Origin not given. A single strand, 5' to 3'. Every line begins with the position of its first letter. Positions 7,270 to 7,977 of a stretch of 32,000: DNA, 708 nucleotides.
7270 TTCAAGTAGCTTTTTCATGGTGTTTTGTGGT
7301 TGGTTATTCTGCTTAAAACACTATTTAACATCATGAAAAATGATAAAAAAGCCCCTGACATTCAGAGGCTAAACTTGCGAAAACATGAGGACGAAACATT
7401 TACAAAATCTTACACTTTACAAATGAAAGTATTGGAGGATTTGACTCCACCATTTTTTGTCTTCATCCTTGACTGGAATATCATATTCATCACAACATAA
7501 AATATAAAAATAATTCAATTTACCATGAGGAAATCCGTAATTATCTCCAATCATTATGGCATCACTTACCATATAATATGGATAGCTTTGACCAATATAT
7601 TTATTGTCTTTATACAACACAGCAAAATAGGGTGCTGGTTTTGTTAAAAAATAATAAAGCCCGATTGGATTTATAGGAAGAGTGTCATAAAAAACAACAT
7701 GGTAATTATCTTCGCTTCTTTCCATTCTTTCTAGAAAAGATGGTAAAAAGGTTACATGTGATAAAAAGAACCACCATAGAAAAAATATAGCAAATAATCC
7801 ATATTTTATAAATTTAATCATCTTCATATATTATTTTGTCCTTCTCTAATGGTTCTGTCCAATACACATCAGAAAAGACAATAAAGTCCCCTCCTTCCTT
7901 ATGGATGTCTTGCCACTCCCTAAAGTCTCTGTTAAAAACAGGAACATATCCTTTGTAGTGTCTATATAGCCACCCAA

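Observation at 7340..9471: AT-rich three-gene cassette (Hcp-like, 304-aa unknown, 136-aa membrane protein) in the accessory slot of a capsid-forming phage satellite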

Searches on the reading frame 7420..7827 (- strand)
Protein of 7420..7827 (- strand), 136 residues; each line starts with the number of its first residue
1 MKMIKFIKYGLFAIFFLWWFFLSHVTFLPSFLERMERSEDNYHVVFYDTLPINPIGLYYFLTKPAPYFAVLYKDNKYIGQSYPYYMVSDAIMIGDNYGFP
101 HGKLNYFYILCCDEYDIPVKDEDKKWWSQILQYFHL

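Call 3: search_protein_families(library=pfam, proteins=[window:7420-7827:-], max_evalue=0.1)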
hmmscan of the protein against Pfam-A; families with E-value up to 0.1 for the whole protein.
window:7420-7827:- (136 aa): 1 family
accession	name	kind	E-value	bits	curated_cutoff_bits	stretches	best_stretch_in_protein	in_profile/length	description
PF19703.4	DUF6201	-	4.4e-16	59.4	27.4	1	8-131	5-125/125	Family of unknown function (DUF6201)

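Call 4: search_protein_families(library=ncbifam, proteins=[window:7420-7827:-], max_evalue=0.1)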
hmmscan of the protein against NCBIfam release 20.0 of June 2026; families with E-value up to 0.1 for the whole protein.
window:7420-7827:- (136 aa): 1 family
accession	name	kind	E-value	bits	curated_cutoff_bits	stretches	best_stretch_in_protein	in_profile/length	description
NF058658.1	Oglyco_Wzx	exception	0.066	12.2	720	1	9-78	47-115/478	O-glycosylation flippase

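Call 5: search_protein_families(library=padloc, proteins=[window:7420-7827:-], max_evalue=0.1)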
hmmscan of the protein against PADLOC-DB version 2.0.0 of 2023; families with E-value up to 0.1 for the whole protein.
window:7420-7827:- (136 aa): 0 families

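Call 34: search_protein_families(library=pfam, alignment_id=A3, max_evalue=0.001)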
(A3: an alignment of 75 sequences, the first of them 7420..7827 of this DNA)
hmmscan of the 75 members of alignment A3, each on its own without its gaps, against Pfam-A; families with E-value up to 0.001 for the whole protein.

A. member 1, window:7420-7827:- (136 aa): 1 family
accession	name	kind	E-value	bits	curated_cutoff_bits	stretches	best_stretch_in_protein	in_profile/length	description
PF19703.4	DUF6201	-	4.4e-16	59.4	27.4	1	8-131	5-125/125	Family of unknown function (DUF6201)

B. families by the number of members that match (of 75 scanned): 1 family
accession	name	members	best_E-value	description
PF19703.4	DUF6201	31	3.3e-63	Family of unknown function (DUF6201)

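Call 60: search_solved_structures(query=A4, max_evalue=10, show_alignments=2)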
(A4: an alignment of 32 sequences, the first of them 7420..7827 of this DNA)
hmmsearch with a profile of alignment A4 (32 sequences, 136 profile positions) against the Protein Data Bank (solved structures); distinct sequences matched with E-value up to 10: 3.
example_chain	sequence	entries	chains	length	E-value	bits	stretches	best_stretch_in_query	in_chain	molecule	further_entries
1xd6_A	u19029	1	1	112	0.056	16.8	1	61-84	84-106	gastrodianin-4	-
1xd5_A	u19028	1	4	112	0.15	15.4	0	60-83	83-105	antifungal protein GAFP-1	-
3a0c_A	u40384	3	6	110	0.35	14.2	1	71-85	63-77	Mannose/sialic acid-binding lectin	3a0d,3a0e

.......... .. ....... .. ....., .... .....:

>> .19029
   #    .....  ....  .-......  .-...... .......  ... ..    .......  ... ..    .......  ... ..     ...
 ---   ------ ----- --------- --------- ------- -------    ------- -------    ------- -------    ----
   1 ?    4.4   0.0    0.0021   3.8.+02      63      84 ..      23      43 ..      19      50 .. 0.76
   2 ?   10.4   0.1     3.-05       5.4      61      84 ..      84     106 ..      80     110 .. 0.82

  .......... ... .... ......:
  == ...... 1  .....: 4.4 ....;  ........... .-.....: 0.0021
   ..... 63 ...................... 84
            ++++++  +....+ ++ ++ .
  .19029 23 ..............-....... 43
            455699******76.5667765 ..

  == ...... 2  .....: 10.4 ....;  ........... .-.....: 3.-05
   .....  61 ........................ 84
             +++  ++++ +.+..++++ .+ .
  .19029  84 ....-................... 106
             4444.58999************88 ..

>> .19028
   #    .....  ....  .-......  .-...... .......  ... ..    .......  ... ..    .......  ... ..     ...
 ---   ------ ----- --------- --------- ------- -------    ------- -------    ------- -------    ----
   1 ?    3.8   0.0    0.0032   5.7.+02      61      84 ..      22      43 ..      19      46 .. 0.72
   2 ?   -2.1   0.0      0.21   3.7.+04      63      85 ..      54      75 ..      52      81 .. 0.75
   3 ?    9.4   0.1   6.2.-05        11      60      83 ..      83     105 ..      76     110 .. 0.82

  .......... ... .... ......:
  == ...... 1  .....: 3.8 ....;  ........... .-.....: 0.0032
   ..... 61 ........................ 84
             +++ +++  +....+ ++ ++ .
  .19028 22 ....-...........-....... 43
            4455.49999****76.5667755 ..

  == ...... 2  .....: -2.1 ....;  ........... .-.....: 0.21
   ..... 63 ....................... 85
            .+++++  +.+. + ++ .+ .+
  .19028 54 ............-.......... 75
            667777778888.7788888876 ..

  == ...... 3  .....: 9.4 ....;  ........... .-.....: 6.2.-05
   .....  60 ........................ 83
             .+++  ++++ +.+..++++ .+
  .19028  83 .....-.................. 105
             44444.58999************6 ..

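Call 93: search_protein_families(library=phrogs, proteins=[window:7420-7827:-], max_evalue=0.01)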
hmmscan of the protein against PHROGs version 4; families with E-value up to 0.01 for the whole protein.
window:7420-7827:- (136 aa): 0 families
